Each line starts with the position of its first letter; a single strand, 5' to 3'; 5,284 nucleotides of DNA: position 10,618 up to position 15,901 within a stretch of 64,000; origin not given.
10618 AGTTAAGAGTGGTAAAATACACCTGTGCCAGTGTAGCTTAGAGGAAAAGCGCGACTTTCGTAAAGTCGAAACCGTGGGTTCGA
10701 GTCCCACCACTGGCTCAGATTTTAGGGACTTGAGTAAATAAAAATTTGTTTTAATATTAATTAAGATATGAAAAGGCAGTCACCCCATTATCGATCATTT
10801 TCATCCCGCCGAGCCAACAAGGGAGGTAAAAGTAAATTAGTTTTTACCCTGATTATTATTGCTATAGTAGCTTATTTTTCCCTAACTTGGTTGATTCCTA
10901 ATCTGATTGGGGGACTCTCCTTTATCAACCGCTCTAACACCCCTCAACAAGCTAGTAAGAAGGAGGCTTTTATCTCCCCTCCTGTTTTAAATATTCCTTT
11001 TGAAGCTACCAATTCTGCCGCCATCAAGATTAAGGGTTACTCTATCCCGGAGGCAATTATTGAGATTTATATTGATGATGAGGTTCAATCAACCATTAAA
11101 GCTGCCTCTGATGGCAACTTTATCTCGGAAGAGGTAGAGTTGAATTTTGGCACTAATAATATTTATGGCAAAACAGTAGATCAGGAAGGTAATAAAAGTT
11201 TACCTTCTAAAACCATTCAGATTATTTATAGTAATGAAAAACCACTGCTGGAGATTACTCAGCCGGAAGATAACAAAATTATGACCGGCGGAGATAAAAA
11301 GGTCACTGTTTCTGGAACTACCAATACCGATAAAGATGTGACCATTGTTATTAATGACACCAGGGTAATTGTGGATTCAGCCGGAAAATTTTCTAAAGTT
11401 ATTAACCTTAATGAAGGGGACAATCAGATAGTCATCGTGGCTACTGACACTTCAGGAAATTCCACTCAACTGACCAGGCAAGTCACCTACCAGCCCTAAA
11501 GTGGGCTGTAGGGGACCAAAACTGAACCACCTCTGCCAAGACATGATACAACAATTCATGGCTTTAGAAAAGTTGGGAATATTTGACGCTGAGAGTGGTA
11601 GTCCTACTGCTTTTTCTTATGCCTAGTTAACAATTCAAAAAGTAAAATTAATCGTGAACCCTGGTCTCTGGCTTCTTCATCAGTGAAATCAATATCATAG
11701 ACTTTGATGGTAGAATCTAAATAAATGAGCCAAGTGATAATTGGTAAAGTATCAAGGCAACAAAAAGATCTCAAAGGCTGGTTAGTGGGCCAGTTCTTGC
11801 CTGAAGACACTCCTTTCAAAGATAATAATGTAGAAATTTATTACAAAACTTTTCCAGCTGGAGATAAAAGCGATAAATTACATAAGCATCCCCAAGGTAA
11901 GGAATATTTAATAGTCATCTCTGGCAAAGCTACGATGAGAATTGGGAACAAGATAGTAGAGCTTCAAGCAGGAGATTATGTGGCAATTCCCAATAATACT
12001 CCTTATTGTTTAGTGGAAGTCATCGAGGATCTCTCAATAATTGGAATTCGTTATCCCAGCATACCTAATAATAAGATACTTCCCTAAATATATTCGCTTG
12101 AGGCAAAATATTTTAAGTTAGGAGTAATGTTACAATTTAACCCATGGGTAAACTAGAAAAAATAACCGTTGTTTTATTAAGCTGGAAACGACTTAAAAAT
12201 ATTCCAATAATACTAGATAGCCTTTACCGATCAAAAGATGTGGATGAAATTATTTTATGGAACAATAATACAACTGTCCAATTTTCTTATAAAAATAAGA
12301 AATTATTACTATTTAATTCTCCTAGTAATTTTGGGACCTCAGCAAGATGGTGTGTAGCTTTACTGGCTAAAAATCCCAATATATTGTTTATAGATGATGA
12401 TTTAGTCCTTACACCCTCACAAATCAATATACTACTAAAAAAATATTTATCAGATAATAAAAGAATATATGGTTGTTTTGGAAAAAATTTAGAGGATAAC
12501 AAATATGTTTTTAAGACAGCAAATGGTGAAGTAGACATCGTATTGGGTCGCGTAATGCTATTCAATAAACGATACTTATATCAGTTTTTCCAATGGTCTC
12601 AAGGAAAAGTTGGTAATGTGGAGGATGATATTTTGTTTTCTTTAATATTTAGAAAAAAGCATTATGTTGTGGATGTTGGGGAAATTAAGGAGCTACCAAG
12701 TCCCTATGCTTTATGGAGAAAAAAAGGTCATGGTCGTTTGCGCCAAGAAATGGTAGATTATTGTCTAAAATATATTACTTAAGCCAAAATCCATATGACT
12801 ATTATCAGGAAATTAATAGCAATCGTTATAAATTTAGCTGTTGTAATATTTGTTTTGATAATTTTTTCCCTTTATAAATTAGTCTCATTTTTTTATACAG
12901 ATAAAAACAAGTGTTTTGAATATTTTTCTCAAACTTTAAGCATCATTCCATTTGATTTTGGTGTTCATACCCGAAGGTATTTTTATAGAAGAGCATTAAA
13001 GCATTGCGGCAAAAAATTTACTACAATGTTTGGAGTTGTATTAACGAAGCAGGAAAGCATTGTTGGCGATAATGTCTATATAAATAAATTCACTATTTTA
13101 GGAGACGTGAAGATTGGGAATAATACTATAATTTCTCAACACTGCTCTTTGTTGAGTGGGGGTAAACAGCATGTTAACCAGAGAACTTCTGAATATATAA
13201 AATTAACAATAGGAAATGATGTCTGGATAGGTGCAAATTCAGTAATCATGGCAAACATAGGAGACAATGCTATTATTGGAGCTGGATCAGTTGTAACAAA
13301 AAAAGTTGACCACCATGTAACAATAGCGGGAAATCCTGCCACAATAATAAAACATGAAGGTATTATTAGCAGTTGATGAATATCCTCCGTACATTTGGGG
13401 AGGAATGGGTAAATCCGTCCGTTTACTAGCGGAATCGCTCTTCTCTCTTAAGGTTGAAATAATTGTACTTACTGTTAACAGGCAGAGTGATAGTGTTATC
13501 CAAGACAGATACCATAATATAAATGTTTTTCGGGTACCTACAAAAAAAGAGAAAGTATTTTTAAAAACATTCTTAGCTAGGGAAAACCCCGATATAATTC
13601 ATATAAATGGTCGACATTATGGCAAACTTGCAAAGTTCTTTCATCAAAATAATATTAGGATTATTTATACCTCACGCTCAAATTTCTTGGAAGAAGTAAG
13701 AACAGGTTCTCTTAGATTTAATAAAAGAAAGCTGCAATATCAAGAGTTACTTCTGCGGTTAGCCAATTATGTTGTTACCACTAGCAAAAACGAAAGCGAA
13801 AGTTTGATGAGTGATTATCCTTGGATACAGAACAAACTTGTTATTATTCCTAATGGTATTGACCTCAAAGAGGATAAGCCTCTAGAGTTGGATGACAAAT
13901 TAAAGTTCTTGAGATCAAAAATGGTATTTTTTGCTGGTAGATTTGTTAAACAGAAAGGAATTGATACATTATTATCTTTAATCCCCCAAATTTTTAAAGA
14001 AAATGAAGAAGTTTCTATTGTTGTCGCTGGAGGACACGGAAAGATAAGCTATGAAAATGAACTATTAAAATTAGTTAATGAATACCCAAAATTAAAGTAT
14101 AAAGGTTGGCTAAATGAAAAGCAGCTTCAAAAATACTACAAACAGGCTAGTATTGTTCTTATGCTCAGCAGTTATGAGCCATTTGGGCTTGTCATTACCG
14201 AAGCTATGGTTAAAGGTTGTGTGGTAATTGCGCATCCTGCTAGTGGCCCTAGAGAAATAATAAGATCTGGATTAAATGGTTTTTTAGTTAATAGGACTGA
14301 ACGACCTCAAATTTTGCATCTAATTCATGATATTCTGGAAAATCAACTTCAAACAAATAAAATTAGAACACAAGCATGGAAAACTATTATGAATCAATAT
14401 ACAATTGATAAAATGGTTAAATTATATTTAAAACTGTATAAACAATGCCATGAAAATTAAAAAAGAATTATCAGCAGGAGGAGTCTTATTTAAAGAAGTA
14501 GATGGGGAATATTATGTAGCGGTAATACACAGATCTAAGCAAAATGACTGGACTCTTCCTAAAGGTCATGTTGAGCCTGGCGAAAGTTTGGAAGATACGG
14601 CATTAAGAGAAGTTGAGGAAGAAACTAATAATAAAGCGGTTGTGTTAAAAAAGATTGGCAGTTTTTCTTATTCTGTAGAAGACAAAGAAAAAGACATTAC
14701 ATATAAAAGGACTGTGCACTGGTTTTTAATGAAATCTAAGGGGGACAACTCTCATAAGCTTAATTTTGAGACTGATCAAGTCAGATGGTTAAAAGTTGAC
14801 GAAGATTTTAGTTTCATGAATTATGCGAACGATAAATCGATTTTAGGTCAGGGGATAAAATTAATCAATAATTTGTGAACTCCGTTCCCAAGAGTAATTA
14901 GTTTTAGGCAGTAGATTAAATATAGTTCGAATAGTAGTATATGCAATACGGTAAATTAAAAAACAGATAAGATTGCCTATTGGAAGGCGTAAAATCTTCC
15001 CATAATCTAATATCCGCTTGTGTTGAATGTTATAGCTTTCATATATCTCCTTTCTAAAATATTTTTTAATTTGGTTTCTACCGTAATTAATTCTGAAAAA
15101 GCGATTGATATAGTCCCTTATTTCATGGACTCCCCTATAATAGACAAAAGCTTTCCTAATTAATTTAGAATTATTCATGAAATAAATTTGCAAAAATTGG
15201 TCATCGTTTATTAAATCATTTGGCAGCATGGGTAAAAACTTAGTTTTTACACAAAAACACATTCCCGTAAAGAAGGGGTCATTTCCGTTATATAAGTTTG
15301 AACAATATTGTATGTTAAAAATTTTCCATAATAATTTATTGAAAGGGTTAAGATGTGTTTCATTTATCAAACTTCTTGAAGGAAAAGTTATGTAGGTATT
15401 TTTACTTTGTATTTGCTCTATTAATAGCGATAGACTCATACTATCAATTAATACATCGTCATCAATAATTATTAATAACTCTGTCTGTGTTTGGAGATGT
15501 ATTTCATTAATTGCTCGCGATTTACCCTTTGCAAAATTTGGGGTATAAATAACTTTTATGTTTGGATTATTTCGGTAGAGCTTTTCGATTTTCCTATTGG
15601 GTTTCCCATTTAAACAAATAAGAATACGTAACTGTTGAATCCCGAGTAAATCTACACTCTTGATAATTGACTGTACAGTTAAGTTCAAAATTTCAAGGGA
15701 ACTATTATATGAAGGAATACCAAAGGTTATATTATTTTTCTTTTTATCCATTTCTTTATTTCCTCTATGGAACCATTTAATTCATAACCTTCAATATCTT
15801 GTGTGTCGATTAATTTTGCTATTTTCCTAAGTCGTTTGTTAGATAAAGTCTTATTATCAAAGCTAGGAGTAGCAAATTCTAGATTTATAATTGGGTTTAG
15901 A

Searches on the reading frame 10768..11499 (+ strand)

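Call 13: search_protein_families(library=pfam, proteins=[window:10768-11499:+], max_evalue=0.001)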
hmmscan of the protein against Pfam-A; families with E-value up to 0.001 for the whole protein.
window:10768-11499:+ (243 aa): 4 families
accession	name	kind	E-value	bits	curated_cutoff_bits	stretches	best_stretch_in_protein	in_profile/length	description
PF09136.16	Glucodextran_B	-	2.3e-20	72.8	27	1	159-241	1-81/83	Glucodextranase, domain B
PF19077.6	Big_13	-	1.2e-05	26.2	27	0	180-236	32-94/102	Bacterial Ig-like domain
PF17936.7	Big_6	-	3e-05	24.6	27.6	0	169-234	5-75/83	Bacterial Ig domain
PF12733.13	Cadherin-like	-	0.00052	20.8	24.2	0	177-239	27-84/89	Cadherin-like beta sandwich domain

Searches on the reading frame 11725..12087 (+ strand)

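Call 13: search_protein_families(library=pfam, proteins=[window:11725-12087:+], max_evalue=0.001)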
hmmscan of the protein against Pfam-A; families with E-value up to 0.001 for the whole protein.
window:11725-12087:+ (120 aa): 2 families
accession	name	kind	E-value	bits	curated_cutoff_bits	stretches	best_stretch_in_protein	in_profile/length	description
PF07883.17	Cupin_2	-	4.9e-12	45.8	27.2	1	42-96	4-56/70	Cupin domain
PF05899.18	Cupin_3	-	0.00035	20.7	23.5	1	57-99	24-66/74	EutQ-like cupin domain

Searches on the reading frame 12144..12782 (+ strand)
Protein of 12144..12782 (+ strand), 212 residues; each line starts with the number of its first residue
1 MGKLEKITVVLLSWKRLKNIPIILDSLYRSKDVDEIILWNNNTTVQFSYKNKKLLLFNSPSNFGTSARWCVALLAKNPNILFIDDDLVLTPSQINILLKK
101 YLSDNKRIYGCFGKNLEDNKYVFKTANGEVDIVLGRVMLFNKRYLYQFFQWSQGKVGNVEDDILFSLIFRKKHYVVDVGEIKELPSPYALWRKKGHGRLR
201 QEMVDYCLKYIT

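Call 13: search_protein_families(library=pfam, proteins=[window:12144-12782:+], max_evalue=0.001)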
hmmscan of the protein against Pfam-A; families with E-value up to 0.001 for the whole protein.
window:12144-12782:+ (212 aa): 2 families
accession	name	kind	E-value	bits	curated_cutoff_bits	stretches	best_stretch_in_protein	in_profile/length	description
PF09258.16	Glyco_transf_64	-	9.7e-11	41.9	21.3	1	7-158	1-162/245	Glycosyl transferase family 64 domain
PF00535.33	Glycos_transf_2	-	3.7e-06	27.4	23.3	1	9-124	2-128/168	Glycosyl transferase family 2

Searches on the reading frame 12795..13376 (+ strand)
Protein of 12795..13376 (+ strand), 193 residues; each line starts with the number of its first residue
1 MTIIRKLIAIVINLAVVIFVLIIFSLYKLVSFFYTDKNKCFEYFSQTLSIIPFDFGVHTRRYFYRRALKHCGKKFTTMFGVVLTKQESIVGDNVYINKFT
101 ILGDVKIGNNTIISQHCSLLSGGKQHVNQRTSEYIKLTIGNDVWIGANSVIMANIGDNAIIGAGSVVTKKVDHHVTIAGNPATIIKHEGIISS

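Call 14: search_protein_families(library=pfam, proteins=[window:12795-13376:+], max_evalue=0.001)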
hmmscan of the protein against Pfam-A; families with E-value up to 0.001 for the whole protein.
window:12795-13376:+ (193 aa): 2 families
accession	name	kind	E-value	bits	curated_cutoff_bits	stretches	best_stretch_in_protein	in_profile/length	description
PF00132.30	Hexapep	-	1.7e-15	56.4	27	2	138-169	3-36/36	Bacterial transferase hexapeptide (six repeats)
PF14602.12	Hexapep_2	-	8.7e-09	35.4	27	1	137-169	2-34/34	Hexapeptide repeat of succinyl-transferase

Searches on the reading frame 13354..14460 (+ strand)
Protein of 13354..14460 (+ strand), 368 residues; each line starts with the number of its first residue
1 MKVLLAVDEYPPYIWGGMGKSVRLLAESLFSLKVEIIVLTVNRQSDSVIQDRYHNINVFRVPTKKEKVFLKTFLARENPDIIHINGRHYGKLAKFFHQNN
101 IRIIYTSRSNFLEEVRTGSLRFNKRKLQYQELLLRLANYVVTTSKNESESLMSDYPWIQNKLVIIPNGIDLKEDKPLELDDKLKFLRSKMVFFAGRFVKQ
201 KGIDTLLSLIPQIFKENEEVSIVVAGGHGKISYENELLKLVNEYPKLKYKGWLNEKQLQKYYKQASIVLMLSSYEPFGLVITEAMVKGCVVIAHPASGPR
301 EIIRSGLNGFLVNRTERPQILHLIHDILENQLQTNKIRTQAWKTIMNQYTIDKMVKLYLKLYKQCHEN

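Call 14: search_protein_families(library=pfam, proteins=[window:13354-14460:+], max_evalue=0.001)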
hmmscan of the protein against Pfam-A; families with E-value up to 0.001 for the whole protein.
window:13354-14460:+ (368 aa): 6 families
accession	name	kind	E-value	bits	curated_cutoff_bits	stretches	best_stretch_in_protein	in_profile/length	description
PF00534.26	Glycos_transf_1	-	2.3e-31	109.1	26.4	1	181-341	8-169/172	Glycosyl transferases group 1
PF13692.12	Glyco_trans_1_4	-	1.2e-24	87.6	27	1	189-329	2-141/142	Glycosyl transferases group 1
PF13439.12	Glyco_transf_4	-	3.1e-16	60.3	28.5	1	15-172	1-169/170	Glycosyltransferase Family 4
PF20706.3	GT4-conflict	-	2.3e-09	37.2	26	1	23-310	19-327/385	Family 4 Glycosyltransferase in conflict systems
PF13579.12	Glyco_trans_4_4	-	2.8e-08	34.7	29.7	1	16-168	1-158/158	Glycosyl transferase 4-like domain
PF13524.12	Glyco_trans_1_2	-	1.2e-06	28.9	25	1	211-357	7-141/144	Glycosyl transferase-like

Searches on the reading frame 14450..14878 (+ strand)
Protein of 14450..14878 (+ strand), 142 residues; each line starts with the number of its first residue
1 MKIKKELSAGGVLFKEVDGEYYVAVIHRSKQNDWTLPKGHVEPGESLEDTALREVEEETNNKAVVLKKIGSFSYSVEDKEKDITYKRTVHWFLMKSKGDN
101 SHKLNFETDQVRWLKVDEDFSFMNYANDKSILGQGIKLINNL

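Call 14: search_protein_families(library=pfam, proteins=[window:14450-14878:+], max_evalue=0.001)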
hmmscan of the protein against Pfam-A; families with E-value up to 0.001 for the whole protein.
window:14450-14878:+ (142 aa): 1 family
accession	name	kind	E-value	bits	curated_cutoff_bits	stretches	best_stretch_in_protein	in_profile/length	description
PF00293.34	NUDIX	-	1.1e-19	71.2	21.1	1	8-118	5-117/134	NUDIX domain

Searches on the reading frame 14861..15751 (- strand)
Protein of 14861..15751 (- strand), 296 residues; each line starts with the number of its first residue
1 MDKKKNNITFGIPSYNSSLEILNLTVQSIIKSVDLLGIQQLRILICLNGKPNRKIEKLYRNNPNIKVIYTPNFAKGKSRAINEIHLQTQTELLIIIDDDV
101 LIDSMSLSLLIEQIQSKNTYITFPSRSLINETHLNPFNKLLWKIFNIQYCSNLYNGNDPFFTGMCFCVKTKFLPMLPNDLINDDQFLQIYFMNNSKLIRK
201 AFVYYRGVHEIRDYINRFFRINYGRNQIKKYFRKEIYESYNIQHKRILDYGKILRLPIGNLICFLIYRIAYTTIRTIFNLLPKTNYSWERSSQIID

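Call 14: search_protein_families(library=pfam, proteins=[window:14861-15751:-], max_evalue=0.001)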
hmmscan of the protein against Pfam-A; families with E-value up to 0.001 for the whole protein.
window:14861-15751:- (296 aa): 2 families
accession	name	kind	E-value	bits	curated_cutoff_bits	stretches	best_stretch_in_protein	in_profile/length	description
PF00535.33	Glycos_transf_2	-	9.3e-12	45.6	23.3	1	11-171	3-162/168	Glycosyl transferase family 2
PF13641.12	Glyco_tranf_2_3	-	6.8e-06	26.7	27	1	9-195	4-198/230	Glycosyltransferase like family 2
